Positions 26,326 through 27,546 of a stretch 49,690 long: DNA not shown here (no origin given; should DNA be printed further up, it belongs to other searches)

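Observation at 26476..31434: Exosortase-A-type ACP / acyl-ligase / PLP-decarboxylase / two-'hydrolase' cassette, detached from any exosortase or EPS genes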

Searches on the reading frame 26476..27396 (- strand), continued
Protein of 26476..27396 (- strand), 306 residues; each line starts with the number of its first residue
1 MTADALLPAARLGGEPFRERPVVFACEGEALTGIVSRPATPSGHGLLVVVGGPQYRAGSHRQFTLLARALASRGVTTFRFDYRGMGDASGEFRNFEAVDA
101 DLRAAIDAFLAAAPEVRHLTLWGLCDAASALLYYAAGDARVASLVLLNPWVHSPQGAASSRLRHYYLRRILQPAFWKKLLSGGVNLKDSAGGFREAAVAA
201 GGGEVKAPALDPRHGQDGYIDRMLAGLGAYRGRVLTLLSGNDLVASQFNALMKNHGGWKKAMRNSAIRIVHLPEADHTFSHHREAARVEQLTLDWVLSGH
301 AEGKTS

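Call 57: search_protein_families(library=ncbifam, proteins=[L070:13424-15127:-, L033:15596-17122:+, L042:1882-3459:+, L028:1202-2539:-, L057:17266-18453:-, L034:3333-4859:-, L057:540-2270:-, L033:1550-3406:-, L060:3583-5397:-, L072:2120-4012:+], max_evalue=1e-10)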
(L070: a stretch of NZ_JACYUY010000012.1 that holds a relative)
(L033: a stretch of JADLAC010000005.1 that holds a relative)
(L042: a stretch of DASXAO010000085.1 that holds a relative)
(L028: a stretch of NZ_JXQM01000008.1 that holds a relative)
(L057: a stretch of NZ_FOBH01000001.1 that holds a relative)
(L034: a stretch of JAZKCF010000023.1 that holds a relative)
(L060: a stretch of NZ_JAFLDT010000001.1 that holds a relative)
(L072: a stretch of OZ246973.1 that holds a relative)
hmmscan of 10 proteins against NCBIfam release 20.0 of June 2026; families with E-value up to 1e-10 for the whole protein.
L070:13424-15127:- (567 aa): 0 families

L033:15596-17122:+ (508 aa): 0 families

L042:1882-3459:+ (525 aa): 9 families
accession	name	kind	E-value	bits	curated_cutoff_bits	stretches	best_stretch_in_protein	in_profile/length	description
TIGR03109.2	exosort_XrtA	exception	1.1e-100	336.4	208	1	33-290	3-261/261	exosortase A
TIGR02602.1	8TM_EpsH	subfamily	1.5e-77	260.4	105.55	1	52-288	1-240/241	exosortase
NF038142.1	exosort_XrtW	exception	4.8e-72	242.9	425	1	33-515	5-493/494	exosortase W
TIGR04152.1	exosort_VPLPA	exception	9e-43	147.1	400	1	55-284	4-238/486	VPLPA-CTERM-specific exosortase XrtD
TIGR02914.1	EpsI_fam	equivalog_domain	8.4e-35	119.8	42.8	1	345-514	4-172/174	exosortase C-terminal domain/associated protein EpsI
NF035943.2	exosort_XrtV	exception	1.9e-24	86.4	313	1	34-286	6-264/270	exosortase V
TIGR04178.1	exo_archaeo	signature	9.8e-19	67.5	23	1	195-288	2-95/97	exosortase/archaeosortase family protein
TIGR04151.1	exosort_VPDSG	exception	4.7e-17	62.4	300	1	32-252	29-263/306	VPDSG-CTERM-specific exosortase XrtC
TIGR03113.1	exosort_XrtB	exception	1.2e-15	57.9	275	1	37-282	5-256/268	exosortase B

L028:1202-2539:- (445 aa): 0 families

L057:17266-18453:- (395 aa): 0 families

L034:3333-4859:- (508 aa): 1 family
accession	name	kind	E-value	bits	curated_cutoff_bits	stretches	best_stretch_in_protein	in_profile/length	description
TIGR04091.1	LTA_dltB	equivalog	2.1e-52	178.6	375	1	77-381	78-376/380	D-alanyl-lipoteichoic acid biosynthesis protein DltB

L057:540-2270:- (576 aa): 0 families

L033:1550-3406:- (618 aa): 6 families
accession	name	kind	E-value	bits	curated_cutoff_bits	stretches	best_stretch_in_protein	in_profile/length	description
TIGR03108.1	eps_aminotran_1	hypoth_equivalog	2.1e-87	294.3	816.9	1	95-610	108-626/628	XrtA/PEP-CTERM system amidotransferase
TIGR01536.1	asn_synth_AEB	equivalog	3.2e-64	217.8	267.1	1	94-544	108-517/517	asparagine synthase (glutamine-hydrolyzing)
TIGR03104.1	trio_amidotrans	equivalog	2.1e-62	211.2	570.1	2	91-388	104-408/589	N-acetylglutaminylglutamine amidotransferase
NF033535.1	lass_lactam_cya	exception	1.8e-29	102.8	525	1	94-355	107-375/668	lasso peptide isopeptide bond-forming cyclase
NF006949.0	PRK09431.1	equivalog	4.3e-24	85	499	1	186-361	172-360/554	asparagine synthase B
NF033561.1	macrolact_Ik_Al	subfamily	2.7e-20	72.5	300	1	54-359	39-334/561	albusnodin/ikarugamycin family macrolactam cyclase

L060:3583-5397:- (604 aa): 5 families
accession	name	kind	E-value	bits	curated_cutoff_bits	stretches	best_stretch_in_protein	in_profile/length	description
TIGR03108.1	eps_aminotran_1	hypoth_equivalog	2.7e-69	234.5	816.9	1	79-594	104-626/628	XrtA/PEP-CTERM system amidotransferase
TIGR01536.1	asn_synth_AEB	equivalog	6.8e-59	200.2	267.1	1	78-528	104-517/517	asparagine synthase (glutamine-hydrolyzing)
TIGR03104.1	trio_amidotrans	equivalog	4.6e-52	177.1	570.1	2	78-349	103-385/589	N-acetylglutaminylglutamine amidotransferase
NF033535.1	lass_lactam_cya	exception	8.8e-32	110.5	525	1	80-340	105-375/668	lasso peptide isopeptide bond-forming cyclase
NF006949.0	PRK09431.1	equivalog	1.5e-25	89.8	499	1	170-346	171-360/554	asparagine synthase B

L072:2120-4012:+ (630 aa): 7 families
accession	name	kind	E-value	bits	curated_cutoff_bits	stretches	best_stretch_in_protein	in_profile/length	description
TIGR03108.1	eps_aminotran_1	hypoth_equivalog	0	1024.8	816.9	1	1-626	1-626/628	XrtA/PEP-CTERM system amidotransferase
TIGR01536.1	asn_synth_AEB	equivalog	2.8e-151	505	267.1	1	2-561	1-517/517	asparagine synthase (glutamine-hydrolyzing)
TIGR03104.1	trio_amidotrans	equivalog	1.6e-123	413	570.1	2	1-377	1-383/589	N-acetylglutaminylglutamine amidotransferase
NF006949.0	PRK09431.1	equivalog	4.5e-91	306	499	3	1-169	1-168/554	asparagine synthase B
NF033535.1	lass_lactam_cya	exception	5.6e-75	253.2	525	1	1-370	1-375/668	lasso peptide isopeptide bond-forming cyclase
NF033561.1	macrolact_Ik_Al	subfamily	6.5e-20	71.2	300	1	109-370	69-330/561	albusnodin/ikarugamycin family macrolactam cyclase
NF001484.0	PRK00331.1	subfamily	5.8e-11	41.5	381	0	61-169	86-201/601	isomerizing glutamine--fructose-6-phosphate transaminase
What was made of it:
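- On Dlt-type D-alanylation system: The only MBOAT seen (L034) scores 178.6 bits, below the DltB cut-off of 375 (call 57).
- Closest known: Dlt. Same: L034 has a DltB-like MBOAT in that position (call 57).
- One locus has a DltB-like MBOAT directly after the decarboxylase (L034, call 57). L034 has a DltB-like MBOAT after the decarboxylase (call 57).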

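Call 63: search_protein_families(library=pfam, proteins=[L060:13766-19837:-, L060:10908-13682:-, L074:13442-17794:-, L059:3091-6942:+, L083:10989-14444:+, L010:2650-5964:-, L021:4773-7838:-], max_evalue=0.00001)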
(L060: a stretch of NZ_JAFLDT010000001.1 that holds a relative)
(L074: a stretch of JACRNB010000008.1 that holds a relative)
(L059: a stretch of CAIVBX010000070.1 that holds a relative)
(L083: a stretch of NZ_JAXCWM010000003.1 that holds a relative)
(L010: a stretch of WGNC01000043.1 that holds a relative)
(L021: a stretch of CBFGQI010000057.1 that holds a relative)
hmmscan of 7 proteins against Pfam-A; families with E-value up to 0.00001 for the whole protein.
L060:13766-19837:- (2023 aa): 3 families
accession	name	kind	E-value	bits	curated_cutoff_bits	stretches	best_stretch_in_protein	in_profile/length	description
PF24096.1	DUF7379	-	1.8e-30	106.7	33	1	226-305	1-88/191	Domain of unknown function (DUF7379)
PF12770.12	CHAT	-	3.2e-26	92.9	24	1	1351-1643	3-289/289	CHAT domain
PF20308.4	TPR-S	-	5.4e-09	37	27.6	1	1742-1881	8-101/102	Tetratricopeptide Repeats-Sensor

L060:10908-13682:- (924 aa): 4 families
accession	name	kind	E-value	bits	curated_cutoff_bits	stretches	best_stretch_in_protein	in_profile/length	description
PF00384.28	Molybdopterin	-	9.8e-73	245.6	24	1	77-503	3-352/353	Molybdopterin oxidoreductase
PF01568.27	Molydop_binding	-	1.2e-27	96.5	26.8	1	604-714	1-109/110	Molydopterin dinucleotide binding domain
PF04879.21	Molybdop_Fe4S4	-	7.7e-18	64.7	22.7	1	15-64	1-50/55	Molybdopterin oxidoreductase Fe4S4 domain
PF04324.20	Fer2_BFD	-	2.7e-11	44.1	26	1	873-918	1-47/50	BFD-like [2Fe-2S] binding domain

L074:13442-17794:- (1450 aa): 8 families
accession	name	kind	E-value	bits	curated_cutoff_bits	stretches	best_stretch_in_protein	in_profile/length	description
PF00563.25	EAL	-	2.2e-74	250.2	31.3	1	1200-1434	3-236/236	EAL domain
PF00990.26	GGDEF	-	3.8e-49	167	23.8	1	1022-1179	1-161/161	Diguanylate cyclase, GGDEF domain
PF08448.16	PAS_4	-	3.3e-44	150.1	23.1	2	651-761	1-110/110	PAS fold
PF00989.32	PAS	-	1.8e-37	128.2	22.6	2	903-1008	7-113/113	PAS fold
PF08447.18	PAS_3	-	1.3e-35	122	25.6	2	794-882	2-88/89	PAS fold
PF13426.13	PAS_9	-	2.2e-32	111.8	27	2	908-1009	2-102/103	PAS domain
PF13188.13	PAS_8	-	6.1e-31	105.7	21.8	1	517-560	2-44/65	PAS domain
PF12860.13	PAS_7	-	8.3e-11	42.5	27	0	522-556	1-35/115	PAS fold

L059:3091-6942:+ (1283 aa): 5 families
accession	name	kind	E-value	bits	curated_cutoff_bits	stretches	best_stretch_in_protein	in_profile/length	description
PF00668.25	Condensation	-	3.4e-85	286.9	30.6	1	3-444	3-452/456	Condensation domain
PF00501.34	AMP-binding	-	5.6e-81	272.7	29.9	1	468-812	1-384/384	AMP-binding enzyme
PF00550.31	PP-binding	-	1.1e-14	54.8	20.8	1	975-1037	3-67/67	Phosphopantetheine attachment site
PF00975.26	Thioesterase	-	5.9e-12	46.7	26.4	1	1070-1159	11-105/226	Thioesterase domain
PF13193.12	AMP-binding_C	-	7.5e-08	33.6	24.5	1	869-946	1-76/76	AMP-binding enzyme C-terminal domain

L083:10989-14444:+ (1151 aa): 0 families

L010:2650-5964:- (1104 aa): 2 families
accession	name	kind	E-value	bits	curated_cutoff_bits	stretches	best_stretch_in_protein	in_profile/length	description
PF13480.13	Acetyltransf_6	-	4.1e-76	254.4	22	3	560-700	1-143/143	Acetyltransferase (GNAT) domain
PF04339.18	FemAB_like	-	8.3e-06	25.6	27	0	549-608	170-228/369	Peptidogalycan biosysnthesis/recognition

L021:4773-7838:- (1021 aa): 1 family
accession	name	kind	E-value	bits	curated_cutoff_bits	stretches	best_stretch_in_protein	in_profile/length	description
PF13480.13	Acetyltransf_6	-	2e-45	154.9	22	2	831-968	3-143/143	Acetyltransferase (GNAT) domain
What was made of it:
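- On VinN/VinL/VinO-type carrier-tethered amino-acid decarboxylation module: Among the large ORFs tested in related loci, only L059 has an NRPS module (call 63).
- In one genome the pair sits beside a C-A-T-TE NRPS module instead (L059, call 63), again a carrier-protein context. One locus (L059) has hydrolase 1 and hydrolase 2 next to a C-A-T-TE NRPS module (call 63). Among the large ORFs tested near the cassette, only L059 was an NRPS (call 63).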

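Call 75: predict_structure(alignment_id=A1)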
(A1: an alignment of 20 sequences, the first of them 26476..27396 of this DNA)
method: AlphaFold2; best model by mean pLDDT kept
length: 306 residues; sequences in the alignment: 20
mean_pLDDT: 81.5   pTM: 0.79
mean pLDDT of the five models: 81.5, 81.4, 80.1, 79.2, 76.8
residues with pLDDT >= 90: 148; 70-90: 72; 50-70: 70; < 50: 16
segments of 3 or more residues with pLDDT < 50: 1-6, 86-88, 303-306
pLDDT, mean of each block of 10 residues (from residue 1): 46 81 90 94 95 62 91 96 54 76 96 97 92 95 95 66 66 76 70 61 56 75 94 96 88 92 95 89 92 90 47
secondary structure, 60 per line:
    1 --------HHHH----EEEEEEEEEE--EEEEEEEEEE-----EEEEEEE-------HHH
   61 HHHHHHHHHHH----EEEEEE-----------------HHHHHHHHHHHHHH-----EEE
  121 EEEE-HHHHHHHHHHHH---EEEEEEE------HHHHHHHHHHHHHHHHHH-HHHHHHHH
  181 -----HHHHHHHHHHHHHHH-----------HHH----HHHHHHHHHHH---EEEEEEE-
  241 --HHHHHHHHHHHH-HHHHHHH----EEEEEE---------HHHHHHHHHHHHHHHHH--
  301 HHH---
elements in order: H9-12 E17-26 E29-38 E44-50 H58-71 E76-81 H99-112 E118-124 H126-137 E141-147 H154-171 H173-180 H186-200 H219-229 E233-239 H243-254 H256-262 E267-272 H282-298

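Call 79: fold_search(model_id=the predicted structure, library=pdb)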
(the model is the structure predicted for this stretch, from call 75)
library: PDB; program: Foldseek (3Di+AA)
matches with E <= 10: 1839; with E <= 0.001: 1242
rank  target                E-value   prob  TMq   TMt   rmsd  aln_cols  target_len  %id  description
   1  2ock                  9.9e-12  1.00  0.55  0.65   9.1       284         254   16  Crystal structure of valacyclovir hydrolase D123N mutant (released 2008-02-05)
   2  7q4h_A                1.1e-11  1.00  0.55  0.64   9.2       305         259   16  A thermostable lipase from Thermoanaerobacter thermohydrosulfuricus in complex with PMSF (released 2023-05-10)
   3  5g59                  1.3e-11  1.00  0.59  0.65   6.7       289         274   11  Structure of the Pyrococcus Furiosus Esterase Pf2001 with space group P3121 (released 2017-06-21)
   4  8b4u                  1.5e-11  1.00  0.58  0.65   7.1       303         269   22  The crystal structure of PET46, a PETase enzyme from Candidatus bathyarchaeota (released 2023-08-23)
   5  2ocg                  1.8e-11  1.00  0.55  0.65   8.5       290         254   16  Crystal structure of human valacyclovir hydrolase (released 2008-02-05)
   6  9h0z_F                2.0e-11  1.00  0.58  0.69   7.1       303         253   16  Crystal structure of TTL[Nle], thermophilic lipase TTL from Thermoanaerobacter thermohydrosulfuricus containing non-ca (released 2025-10-29)
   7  9h0z_D                2.9e-11  1.00  0.57  0.69   7.1       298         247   16  Crystal structure of TTL[Nle], thermophilic lipase TTL from Thermoanaerobacter thermohydrosulfuricus containing non-ca (released 2025-10-29)
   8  7z2v_B                2.9e-11  1.00  0.54  0.62   8.2       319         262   15  Ferulic acid esterase variant S114A from Lactobacillus buchneri (released 2022-11-30)
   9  5cml_B                3.1e-11  1.00  0.55  0.73   7.3       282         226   21  Crystal structure of the Esterase domain from Rhodothermus marinus Rmar_1206 protein (released 2016-07-27)
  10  2ocl                  3.3e-11  1.00  0.56  0.66   8.6       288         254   16  Crystal structure of valacyclovir hydrolase S122A mutant (released 2008-02-05)
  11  7z2x_A                3.5e-11  1.00  0.54  0.62   8.2       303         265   16  Wild-type ferulic acid esterase from Lactobacillus buchneri (released 2022-11-30)
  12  9h0z_E                4.4e-11  1.00  0.56  0.67   7.2       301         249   16  Crystal structure of TTL[Nle], thermophilic lipase TTL from Thermoanaerobacter thermohydrosulfuricus containing non-ca (released 2025-10-29)
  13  7qjm_B                4.4e-11  1.00  0.57  0.59  11.5       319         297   19  Crystal structure of an alpha/beta-hydrolase enzyme from Chloroflexus sp. MS-G (202) (released 2022-12-28)
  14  7qjm_A                4.6e-11  1.00  0.56  0.57  11.4       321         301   19  Crystal structure of an alpha/beta-hydrolase enzyme from Chloroflexus sp. MS-G (202) (released 2022-12-28)
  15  5cml_A                5.2e-11  1.00  0.56  0.69   5.4       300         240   20  Crystal structure of the Esterase domain from Rhodothermus marinus Rmar_1206 protein (released 2016-07-27)
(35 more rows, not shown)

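Call 82: list_cluster_members(proteins=[P0001, P0121])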
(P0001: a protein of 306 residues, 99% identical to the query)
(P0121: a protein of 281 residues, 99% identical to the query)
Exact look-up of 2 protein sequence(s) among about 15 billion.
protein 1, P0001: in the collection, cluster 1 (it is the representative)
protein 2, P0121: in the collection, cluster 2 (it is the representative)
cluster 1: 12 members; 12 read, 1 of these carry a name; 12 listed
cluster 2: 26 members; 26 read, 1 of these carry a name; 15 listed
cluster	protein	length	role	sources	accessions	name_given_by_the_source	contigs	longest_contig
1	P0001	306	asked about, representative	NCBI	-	-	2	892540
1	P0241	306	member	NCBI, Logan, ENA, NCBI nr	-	-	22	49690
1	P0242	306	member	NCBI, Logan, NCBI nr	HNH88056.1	MAG TPA: hydrolase 1, exosortase A system-associated [Thiobacillaceae bacterium] | hydrolase 1, exosortase A system-associated [Thiobacillaceae bacterium]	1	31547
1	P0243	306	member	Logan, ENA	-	-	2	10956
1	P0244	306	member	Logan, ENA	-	-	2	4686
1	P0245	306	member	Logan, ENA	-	-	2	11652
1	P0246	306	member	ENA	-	-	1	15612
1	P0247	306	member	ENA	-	-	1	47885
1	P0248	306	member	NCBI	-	-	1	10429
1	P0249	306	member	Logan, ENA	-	-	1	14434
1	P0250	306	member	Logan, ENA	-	-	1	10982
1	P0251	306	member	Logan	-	-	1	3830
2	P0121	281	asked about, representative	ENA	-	-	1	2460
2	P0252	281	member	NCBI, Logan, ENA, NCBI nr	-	-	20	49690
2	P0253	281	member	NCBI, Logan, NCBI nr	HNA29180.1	MAG TPA: hydrolase 2, exosortase A system-associated [Thiobacillaceae bacterium] | hydrolase 2, exosortase A system-associated [Thiobacillaceae bacterium]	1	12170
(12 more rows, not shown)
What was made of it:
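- Checked: The window is a whole 49,690-bp contig of a Thiobacillaceae metagenome-assembled genome (MAG) (call 82).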

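Call 96: search_protein_families(library=pfam, proteins=[L034:7838-8590:-], max_evalue=0.1)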
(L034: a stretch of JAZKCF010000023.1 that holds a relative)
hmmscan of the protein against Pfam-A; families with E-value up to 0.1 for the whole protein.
L034:7838-8590:- (250 aa): 1 family
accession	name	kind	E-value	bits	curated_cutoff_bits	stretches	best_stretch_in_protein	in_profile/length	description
PF00583.31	Acetyltransf_1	-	0.049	14.4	20.7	1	89-189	28-115/116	Acetyltransferase (GNAT) family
